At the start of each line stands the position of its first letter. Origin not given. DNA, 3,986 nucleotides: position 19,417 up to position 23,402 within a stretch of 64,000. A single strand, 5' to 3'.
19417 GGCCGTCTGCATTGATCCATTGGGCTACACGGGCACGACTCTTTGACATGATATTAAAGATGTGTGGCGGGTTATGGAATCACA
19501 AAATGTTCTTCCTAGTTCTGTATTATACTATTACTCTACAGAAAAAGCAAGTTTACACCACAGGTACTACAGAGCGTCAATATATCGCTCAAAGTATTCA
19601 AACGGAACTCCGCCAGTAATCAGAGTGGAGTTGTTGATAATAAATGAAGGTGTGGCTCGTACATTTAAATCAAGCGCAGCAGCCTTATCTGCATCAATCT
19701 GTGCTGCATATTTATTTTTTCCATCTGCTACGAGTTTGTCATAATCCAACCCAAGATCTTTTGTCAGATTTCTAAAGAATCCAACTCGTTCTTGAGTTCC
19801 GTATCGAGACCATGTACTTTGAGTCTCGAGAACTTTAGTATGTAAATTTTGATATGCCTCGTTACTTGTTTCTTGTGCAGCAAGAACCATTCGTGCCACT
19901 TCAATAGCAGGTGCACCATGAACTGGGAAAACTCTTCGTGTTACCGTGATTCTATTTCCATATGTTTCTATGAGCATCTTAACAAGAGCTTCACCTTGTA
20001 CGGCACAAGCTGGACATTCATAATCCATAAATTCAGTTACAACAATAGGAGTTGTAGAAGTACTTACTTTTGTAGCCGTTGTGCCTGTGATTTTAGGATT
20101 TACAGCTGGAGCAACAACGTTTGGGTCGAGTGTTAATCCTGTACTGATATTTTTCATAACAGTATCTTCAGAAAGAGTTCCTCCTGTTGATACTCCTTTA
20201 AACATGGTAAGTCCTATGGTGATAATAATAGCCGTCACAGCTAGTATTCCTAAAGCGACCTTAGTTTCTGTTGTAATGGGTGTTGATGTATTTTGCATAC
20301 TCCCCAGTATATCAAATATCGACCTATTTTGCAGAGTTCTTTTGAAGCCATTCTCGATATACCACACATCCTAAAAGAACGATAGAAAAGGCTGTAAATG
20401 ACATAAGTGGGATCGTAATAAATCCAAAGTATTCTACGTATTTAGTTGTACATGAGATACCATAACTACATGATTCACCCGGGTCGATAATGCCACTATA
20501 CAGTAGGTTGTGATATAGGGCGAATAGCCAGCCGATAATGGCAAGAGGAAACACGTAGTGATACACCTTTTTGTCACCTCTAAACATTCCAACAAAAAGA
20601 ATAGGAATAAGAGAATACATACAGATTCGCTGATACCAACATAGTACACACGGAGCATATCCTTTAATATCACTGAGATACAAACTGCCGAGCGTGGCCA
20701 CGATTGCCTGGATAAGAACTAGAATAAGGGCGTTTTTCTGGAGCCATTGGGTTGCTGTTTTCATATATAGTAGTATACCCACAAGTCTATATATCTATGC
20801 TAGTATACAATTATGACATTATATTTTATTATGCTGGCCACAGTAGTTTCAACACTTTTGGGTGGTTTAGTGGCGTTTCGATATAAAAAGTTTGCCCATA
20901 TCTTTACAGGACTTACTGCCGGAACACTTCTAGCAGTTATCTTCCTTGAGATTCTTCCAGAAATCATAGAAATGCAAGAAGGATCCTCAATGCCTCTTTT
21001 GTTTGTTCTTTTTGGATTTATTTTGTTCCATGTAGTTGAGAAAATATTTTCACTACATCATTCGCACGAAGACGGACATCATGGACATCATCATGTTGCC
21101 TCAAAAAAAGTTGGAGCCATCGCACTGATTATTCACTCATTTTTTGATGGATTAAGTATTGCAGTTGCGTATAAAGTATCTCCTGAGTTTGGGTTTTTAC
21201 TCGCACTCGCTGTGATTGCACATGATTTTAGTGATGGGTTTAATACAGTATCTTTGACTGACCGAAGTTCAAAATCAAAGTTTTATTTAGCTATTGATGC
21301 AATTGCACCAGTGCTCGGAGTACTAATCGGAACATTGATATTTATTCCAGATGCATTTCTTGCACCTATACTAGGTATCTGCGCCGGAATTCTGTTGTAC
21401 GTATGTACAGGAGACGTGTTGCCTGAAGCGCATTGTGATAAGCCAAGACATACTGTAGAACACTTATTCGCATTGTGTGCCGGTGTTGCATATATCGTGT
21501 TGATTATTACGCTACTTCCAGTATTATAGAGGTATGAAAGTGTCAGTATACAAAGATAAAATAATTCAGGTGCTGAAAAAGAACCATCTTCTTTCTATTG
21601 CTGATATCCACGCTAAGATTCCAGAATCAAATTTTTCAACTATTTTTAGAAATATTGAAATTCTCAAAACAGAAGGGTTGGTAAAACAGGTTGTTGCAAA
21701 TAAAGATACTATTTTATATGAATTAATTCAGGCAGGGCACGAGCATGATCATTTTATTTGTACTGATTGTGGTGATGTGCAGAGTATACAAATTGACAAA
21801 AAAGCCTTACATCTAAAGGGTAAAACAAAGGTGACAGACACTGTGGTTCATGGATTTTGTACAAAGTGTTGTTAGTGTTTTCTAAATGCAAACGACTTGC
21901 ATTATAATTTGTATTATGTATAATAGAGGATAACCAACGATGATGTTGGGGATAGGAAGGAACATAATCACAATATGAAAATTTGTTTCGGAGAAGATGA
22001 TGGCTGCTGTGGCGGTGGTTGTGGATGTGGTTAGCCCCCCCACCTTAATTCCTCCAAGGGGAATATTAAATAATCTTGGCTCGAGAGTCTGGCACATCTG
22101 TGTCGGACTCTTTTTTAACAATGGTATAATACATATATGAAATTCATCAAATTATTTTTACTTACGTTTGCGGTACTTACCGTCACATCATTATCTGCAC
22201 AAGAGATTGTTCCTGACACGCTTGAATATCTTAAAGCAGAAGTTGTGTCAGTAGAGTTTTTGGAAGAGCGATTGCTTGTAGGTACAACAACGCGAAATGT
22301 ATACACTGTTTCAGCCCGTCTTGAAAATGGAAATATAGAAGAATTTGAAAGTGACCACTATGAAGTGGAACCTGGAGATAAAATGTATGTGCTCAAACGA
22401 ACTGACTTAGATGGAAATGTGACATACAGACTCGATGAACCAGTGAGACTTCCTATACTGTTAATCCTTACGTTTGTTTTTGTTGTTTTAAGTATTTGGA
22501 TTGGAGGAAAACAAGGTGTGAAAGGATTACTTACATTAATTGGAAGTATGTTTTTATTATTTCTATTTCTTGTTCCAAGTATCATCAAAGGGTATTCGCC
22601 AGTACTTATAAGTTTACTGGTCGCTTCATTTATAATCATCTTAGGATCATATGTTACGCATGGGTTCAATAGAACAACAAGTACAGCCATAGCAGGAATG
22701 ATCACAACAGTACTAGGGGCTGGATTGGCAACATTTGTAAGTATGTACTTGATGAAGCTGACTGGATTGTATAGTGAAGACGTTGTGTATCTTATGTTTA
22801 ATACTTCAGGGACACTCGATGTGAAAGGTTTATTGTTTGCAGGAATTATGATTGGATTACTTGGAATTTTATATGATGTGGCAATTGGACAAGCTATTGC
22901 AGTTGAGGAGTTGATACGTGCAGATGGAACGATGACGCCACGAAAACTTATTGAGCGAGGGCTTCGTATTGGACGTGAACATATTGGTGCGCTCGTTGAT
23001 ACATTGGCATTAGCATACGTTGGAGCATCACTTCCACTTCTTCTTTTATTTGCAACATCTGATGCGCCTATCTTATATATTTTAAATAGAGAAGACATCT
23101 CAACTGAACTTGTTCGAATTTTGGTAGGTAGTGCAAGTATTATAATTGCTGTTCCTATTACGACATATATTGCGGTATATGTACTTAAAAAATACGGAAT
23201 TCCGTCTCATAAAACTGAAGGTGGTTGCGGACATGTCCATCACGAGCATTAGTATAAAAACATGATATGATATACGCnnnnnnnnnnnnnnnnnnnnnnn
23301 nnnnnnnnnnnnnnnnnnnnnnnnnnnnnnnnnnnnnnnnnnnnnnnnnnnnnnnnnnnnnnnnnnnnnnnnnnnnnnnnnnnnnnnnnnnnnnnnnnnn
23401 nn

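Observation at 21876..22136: A 19-aa Cys/Gly-rich peptide ORF with a palindrome-overlapped promoter inside a zinc-homeostasis locus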

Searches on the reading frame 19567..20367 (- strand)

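Call 7: search_protein_families(library=pfam, proteins=[window:19567-20367:-])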
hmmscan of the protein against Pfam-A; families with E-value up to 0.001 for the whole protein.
window:19567-20367:- (266 aa): 3 families
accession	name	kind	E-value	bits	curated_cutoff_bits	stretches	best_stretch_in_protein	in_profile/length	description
PF13462.12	Thioredoxin_4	-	3.8e-13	50.4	23.2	1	105-264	12-164/165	Thioredoxin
PF01323.26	DSBA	-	2.1e-08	34.6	25.6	1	110-263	2-190/191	DSBA-like thioredoxin domain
PF13098.12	Thioredoxin_2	-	0.00094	19.9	27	0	111-262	10-103/104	Thioredoxin-like domain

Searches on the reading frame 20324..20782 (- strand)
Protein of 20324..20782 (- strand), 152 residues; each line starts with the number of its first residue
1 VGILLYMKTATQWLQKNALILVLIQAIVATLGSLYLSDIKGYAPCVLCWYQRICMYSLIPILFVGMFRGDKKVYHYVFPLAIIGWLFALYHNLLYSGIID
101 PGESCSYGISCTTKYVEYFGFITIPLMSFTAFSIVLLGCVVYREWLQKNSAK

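Call 7: search_protein_families(library=pfam, proteins=[window:20324-20782:-])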
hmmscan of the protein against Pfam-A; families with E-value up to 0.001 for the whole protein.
window:20324-20782:- (152 aa): 1 family
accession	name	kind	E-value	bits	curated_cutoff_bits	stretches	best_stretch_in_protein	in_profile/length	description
PF02600.21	DsbB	-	7.3e-14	52.8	22.1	1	16-137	2-143/148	Disulfide bond formation protein DsbB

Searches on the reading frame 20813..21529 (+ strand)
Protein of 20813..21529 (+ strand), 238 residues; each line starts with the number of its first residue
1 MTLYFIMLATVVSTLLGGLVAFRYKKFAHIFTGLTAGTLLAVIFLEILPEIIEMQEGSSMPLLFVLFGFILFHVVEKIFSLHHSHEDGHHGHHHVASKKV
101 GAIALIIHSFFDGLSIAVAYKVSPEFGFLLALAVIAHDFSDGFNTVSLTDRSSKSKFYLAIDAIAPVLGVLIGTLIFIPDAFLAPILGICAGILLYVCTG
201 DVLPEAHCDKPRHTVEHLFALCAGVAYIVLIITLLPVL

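Call 7: search_protein_families(library=pfam, proteins=[window:20813-21529:+])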
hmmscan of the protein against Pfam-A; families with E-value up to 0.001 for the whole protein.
window:20813-21529:+ (238 aa): 1 family
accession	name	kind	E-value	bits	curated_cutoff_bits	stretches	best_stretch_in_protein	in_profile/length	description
PF02535.28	Zip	-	7.3e-24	85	35.1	2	103-231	183-322/323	ZIP Zinc transporter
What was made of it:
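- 20813..21529 (+): ZIP (ZupT-like) metal transporter gene, first gene of the ZIP-zur pair. Pfam PF02535, E 7e-24 (call 7).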

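Call 22: search_protein_families(library=ncbifam, proteins=[window:20813-21529:+], max_evalue=0.01)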
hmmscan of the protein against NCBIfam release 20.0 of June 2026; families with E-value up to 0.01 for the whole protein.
window:20813-21529:+ (238 aa): 1 family
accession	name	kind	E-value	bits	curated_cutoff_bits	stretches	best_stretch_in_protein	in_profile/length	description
NF003243.0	PRK04201.1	equivalog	5.4e-16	58.6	252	1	8-234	13-264/266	zinc transporter ZupT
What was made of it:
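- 20813..21529 (+): NCBIfam ZupT, weak (call 22).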

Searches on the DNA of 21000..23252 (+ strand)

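Call 3: search_rna_families(source=window, start=21000, end=23000, threshold=evalue, max_evalue=10, show_alignments=3)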
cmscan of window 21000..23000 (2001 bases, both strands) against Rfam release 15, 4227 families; matches with E-value up to 10: 3.
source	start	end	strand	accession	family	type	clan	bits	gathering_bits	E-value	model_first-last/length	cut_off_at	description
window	21839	21915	-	RF00265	SNORA69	Gene; snRNA; snoRNA; HACA-box;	-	17.3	47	8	1-132/132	no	Small nucleolar RNA SNORA69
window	22572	22675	-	RF01290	SNORD10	Gene; snRNA; snoRNA; CD-box;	-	17.2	37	0.83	1-139/139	no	Small nucleolar RNA SNORD10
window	21714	21798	+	RF01201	snR40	Gene; snRNA; snoRNA; CD-box;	CL00054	15.7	50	5.9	1-93/93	no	Small nucleolar RNA snR40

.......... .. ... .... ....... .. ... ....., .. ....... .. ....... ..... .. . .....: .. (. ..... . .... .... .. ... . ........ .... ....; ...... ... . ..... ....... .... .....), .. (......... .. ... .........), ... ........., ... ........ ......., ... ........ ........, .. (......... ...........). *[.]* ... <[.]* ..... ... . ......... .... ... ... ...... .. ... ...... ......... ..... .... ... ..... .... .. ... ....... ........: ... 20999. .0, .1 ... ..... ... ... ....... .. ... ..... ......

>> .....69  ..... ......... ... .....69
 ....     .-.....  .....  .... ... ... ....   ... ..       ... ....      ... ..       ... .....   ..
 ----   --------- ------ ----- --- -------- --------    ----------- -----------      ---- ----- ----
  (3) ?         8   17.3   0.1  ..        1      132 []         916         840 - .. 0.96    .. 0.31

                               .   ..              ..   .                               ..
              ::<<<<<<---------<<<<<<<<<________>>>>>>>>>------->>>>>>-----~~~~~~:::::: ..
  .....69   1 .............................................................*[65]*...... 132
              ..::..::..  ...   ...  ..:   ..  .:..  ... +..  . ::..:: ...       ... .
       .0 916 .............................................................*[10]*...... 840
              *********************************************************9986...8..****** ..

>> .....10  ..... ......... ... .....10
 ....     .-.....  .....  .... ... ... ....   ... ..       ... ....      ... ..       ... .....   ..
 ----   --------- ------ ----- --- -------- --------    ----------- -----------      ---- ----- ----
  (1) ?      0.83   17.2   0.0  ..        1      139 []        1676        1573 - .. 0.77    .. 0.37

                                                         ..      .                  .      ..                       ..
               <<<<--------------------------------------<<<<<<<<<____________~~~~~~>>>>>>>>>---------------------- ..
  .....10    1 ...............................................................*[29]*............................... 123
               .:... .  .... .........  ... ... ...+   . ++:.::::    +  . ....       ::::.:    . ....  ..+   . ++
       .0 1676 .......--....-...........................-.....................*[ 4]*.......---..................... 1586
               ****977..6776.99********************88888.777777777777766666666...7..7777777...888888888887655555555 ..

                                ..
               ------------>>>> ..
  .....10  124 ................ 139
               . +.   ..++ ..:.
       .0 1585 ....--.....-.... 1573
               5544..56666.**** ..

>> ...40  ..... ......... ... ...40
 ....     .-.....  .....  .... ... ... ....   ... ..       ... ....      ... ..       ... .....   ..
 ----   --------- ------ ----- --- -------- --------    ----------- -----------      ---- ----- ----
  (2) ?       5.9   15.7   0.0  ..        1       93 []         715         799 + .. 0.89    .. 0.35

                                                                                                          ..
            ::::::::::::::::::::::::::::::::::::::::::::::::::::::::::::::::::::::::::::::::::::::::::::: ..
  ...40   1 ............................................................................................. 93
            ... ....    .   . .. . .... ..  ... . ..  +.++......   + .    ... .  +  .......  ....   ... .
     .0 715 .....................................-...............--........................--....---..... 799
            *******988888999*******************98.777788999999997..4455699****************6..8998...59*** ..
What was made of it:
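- No Rfam match (call 3).
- Tried and rejected: Rfam at permissive threshold on 21000-23000: only chance snoRNA-like hits (call 3).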

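Call 16: search_rna_families(sources=[L001, L002, L003, L004, L005, L006], threshold=gathering)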
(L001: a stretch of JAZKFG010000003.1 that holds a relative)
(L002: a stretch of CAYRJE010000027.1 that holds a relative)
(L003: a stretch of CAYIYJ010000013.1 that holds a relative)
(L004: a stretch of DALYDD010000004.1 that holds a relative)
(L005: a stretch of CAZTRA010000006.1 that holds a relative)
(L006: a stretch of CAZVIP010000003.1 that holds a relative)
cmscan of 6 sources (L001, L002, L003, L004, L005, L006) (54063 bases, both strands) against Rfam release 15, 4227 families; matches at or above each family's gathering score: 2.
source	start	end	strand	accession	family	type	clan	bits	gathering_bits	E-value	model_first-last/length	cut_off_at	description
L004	6940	7011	+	RF00005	tRNA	Gene; tRNA;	CL00001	59.5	29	2.1e-10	1-71/71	no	tRNA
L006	6994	7065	+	RF00005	tRNA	Gene; tRNA;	CL00001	53.6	29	8.7e-09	1-71/71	no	tRNA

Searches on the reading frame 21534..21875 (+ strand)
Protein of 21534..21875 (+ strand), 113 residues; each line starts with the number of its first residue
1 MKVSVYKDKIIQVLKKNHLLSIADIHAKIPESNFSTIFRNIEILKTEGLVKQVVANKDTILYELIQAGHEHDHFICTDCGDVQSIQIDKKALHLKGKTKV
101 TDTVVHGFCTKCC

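Call 7: search_protein_families(library=pfam, proteins=[window:21534-21875:+])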
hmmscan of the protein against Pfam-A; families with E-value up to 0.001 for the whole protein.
window:21534-21875:+ (113 aa): 1 family
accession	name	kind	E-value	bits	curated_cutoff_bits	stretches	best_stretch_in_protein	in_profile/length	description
PF01475.25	FUR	-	4e-15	56.4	23.1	1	1-89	4-97/121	Ferric uptake regulator family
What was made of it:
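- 21534..21875 (+): Short (113 aa) Fur-family regulator, presumed Zur. It ends 10 nt before the operator. Pfam PF01475, E 4e-15 (call 7).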

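Call 22: search_protein_families(library=ncbifam, proteins=[window:21534-21875:+], max_evalue=0.01)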
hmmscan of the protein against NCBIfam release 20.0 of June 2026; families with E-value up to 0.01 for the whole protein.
window:21534-21875:+ (113 aa): 8 families
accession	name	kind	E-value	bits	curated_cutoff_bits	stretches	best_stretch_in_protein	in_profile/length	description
NF051891.1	TransRegFurHelico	equivalog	1.2e-09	38.2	200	1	2-85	24-111/148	ferric iron uptake transcriptional regulator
NF051892.1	TransRegFurBacil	equivalog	4.1e-08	33.4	220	1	19-112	37-143/149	ferric iron uptake transcriptional regulator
NF047406.1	TransRegPerRTherm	equivalog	8.7e-08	32.4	200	1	24-100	32-106/130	manganese-dependent transcriptional regulator PerR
NF006999.0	PRK09462.1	equivalog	3.7e-06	26.6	146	1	2-86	14-103/148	ferric iron uptake transcriptional regulator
NF008646.0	PRK11639.1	equivalog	9.2e-06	25.5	167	1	27-112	53-146/171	zinc uptake transcriptional repressor Zur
NF052545.1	TransRegPerRClab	equivalog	1.2e-05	25.3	180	1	24-94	41-110/138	transcriptional regulator PerR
NF047462.1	FUR_perox_PerRA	exception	0.0005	20.6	200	1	25-91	46-110/142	peroxide-responsive transcriptional repressor PerRA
NF005061.0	PRK06474.1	equivalog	0.006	16.5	121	1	9-67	15-74/178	hypothetical protein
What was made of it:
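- NCBIfam scores for Fur, PerR and Zur models are all far below cut-off (call 22).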
